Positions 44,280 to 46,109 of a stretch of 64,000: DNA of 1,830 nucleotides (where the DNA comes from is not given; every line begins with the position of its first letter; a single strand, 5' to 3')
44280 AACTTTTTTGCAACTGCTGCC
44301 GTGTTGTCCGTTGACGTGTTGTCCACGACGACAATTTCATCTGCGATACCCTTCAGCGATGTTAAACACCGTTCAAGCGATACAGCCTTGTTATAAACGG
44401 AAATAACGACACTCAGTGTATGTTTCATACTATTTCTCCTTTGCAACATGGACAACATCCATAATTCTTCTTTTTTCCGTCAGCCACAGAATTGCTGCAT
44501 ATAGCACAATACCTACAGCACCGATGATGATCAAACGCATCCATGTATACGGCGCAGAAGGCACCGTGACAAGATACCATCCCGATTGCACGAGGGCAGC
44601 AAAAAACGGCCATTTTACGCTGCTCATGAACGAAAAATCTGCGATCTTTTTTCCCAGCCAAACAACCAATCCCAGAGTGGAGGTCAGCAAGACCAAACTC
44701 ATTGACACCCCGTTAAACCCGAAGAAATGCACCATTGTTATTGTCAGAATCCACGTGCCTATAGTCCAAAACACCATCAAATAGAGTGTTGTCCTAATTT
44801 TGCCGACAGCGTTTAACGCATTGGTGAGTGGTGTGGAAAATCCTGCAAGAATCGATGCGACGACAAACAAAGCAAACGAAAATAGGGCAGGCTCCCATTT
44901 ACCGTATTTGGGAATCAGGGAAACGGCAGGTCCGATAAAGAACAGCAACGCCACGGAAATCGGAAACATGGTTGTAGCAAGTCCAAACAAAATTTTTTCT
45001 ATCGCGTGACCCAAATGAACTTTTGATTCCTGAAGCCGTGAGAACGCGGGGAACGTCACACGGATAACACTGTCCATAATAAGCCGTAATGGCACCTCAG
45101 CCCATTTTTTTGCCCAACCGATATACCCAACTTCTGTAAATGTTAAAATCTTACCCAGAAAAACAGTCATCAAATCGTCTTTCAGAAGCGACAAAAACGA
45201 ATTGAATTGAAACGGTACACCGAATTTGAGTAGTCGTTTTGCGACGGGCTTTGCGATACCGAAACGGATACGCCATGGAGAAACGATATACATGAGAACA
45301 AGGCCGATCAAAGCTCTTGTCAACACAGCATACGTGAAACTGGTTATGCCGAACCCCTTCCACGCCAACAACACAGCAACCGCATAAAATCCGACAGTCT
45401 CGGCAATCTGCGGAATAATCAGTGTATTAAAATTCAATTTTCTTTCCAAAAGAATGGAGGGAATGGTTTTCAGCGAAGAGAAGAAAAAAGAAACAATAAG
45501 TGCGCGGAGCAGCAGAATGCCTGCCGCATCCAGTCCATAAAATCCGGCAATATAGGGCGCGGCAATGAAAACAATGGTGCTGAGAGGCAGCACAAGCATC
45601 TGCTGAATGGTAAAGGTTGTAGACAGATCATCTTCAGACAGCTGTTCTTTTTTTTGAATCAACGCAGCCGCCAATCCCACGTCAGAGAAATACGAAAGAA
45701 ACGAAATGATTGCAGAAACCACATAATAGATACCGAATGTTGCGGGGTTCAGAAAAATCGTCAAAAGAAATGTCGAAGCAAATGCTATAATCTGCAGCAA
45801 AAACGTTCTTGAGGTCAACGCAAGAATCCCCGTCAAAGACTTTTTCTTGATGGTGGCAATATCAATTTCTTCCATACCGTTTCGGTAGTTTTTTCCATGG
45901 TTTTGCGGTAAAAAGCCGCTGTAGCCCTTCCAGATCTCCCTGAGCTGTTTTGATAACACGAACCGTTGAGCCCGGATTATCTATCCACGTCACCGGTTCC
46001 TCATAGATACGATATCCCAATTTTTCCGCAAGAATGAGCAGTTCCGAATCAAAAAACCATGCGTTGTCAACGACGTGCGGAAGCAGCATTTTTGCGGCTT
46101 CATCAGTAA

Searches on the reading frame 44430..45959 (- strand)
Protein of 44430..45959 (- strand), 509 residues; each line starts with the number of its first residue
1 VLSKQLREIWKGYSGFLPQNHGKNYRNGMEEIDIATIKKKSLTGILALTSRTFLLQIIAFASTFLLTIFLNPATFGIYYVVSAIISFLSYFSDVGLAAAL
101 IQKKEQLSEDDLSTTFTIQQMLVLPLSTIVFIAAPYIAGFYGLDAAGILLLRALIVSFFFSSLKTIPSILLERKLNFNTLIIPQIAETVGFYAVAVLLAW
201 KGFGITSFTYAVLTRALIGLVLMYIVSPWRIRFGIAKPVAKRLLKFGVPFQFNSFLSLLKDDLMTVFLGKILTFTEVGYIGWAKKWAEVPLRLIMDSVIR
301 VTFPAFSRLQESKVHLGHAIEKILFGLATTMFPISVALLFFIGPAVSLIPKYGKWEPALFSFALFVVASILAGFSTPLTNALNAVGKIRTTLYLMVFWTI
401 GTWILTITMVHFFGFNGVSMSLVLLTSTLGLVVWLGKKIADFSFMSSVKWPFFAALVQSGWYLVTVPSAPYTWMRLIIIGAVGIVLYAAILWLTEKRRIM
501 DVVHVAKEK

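Call 5: search_protein_families(library=pfam, proteins=[window:44430-45959:-], max_evalue=0.01)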
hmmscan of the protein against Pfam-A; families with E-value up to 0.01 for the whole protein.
window:44430-45959:- (509 aa): 2 families
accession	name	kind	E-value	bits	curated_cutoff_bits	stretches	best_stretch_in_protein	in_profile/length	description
PF13440.11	Polysacc_synt_3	-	2.7e-52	178.3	23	1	66-349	2-283/293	Polysaccharide biosynthesis protein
PF01943.22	Polysacc_synt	-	5.7e-29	101.8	28.2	1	42-310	2-274/274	Polysaccharide biosynthesis protein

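Call 56: search_protein_families(library=ncbifam, proteins=[window:44430-45959:-], max_evalue=0.00001)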
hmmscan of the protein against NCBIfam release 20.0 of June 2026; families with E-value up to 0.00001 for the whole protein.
window:44430-45959:- (509 aa): 3 families
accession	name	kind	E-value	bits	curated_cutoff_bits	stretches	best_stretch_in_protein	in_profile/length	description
NF058658.1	Oglyco_Wzx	exception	3.8e-30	105.3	720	1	36-501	5-470/478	O-glycosylation flippase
NF007773.0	PRK10459.1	equivalog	8.9e-29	100.8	273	1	37-502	3-475/492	MOP flippase family protein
NF047674.1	TeichurnBiosyTuaB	equivalog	2.1e-19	69.9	580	1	35-490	2-465/469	teichuronic acid biosynthesis protein TuaB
